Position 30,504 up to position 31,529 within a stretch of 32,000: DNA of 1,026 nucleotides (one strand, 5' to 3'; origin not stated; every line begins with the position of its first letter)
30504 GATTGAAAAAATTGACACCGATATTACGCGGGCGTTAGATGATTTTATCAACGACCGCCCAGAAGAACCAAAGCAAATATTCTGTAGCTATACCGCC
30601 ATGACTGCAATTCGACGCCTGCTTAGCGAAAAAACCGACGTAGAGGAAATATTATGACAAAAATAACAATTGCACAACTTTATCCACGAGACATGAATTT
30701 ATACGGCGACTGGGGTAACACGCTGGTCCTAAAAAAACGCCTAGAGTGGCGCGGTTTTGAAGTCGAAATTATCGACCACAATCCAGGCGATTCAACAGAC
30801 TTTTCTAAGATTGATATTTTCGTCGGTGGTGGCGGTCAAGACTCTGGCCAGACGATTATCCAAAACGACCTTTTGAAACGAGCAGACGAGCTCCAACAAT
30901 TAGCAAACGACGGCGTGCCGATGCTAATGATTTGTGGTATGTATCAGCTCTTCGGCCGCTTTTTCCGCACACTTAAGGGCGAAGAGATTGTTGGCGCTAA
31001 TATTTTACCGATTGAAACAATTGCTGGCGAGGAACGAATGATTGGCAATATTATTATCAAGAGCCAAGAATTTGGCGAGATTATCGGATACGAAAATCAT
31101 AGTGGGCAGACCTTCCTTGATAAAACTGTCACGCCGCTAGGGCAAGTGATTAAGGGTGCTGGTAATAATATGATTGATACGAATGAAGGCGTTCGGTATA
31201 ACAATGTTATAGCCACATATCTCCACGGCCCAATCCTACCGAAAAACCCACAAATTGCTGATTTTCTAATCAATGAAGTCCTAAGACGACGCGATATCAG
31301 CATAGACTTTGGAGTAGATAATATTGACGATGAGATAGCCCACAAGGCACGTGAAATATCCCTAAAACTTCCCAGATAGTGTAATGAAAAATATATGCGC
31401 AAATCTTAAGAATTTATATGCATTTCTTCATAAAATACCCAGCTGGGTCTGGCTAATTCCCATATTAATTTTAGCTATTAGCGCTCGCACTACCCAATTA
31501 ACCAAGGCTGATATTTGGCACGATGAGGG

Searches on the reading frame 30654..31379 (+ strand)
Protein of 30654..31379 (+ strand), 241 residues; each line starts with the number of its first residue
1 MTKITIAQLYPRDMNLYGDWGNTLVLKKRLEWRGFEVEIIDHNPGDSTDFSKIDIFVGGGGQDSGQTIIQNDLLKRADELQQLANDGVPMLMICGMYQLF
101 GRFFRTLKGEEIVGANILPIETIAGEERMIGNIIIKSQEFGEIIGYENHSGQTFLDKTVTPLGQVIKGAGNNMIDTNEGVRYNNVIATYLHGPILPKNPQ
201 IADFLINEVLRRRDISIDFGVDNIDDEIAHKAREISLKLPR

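Call 9: search_protein_families(library=pfam, proteins=[window:30654-31379:+], max_evalue=0.001)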
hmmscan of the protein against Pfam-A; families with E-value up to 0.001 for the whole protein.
window:30654-31379:+ (241 aa): 1 family
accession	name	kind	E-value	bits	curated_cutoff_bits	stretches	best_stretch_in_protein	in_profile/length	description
PF07685.20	GATase_3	-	9.5e-35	120.4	27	1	5-198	1-195/196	CobB/CobQ-like glutamine amidotransferase domain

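Call 21: find_encoding_contigs(protein=window:30654-31379:+, flank=10000, max_places=4)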
Protein window:30654-31379:+ (241 aa): 12 contigs read that carry it; 4 places shown.
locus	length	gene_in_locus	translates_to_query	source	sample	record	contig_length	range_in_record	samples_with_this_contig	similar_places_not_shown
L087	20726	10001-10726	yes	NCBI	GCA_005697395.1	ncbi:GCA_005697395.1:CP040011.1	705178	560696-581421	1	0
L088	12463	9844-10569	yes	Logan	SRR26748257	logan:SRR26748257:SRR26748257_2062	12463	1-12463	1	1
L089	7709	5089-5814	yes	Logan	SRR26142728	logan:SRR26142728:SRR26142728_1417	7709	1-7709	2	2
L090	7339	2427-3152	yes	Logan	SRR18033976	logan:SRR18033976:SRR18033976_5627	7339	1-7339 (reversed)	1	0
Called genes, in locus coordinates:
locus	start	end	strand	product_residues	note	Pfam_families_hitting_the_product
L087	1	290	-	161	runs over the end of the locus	PF07963:N_methyl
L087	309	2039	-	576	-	PF25390:WD40_RLD, PF25384:Alsin_RLD (faint), PF00415:RCC1, PF25390:WD40_RLD, PF00415:RCC1 (weak), PF13540:RCC1_2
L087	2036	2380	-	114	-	-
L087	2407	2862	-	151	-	-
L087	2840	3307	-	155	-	-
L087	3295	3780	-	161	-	-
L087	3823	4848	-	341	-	PF01565:FAD_binding_4, PF02873:MurB_C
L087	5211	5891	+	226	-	-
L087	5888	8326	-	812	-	PF13173:AAA_14 (faint), PF13521:AAA_28 (faint), PF13191:AAA_16 (faint), PF17871:AAA_lid_9, PF00004:AAA, PF07724:AAA_2, PF07728:AAA_5, PF10431:ClpB_D2-small, +4 more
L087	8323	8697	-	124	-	-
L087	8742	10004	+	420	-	PF08245:Mur_ligase_M, PF08353:MurT_C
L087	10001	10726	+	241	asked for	PF07685:GATase_3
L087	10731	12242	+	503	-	PF02366:PMT (weak), PF13231:PMT_2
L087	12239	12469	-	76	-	-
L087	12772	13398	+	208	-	PF02517:Rce1-like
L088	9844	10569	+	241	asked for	PF07685:GATase_3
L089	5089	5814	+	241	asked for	PF07685:GATase_3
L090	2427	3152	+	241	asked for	PF07685:GATase_3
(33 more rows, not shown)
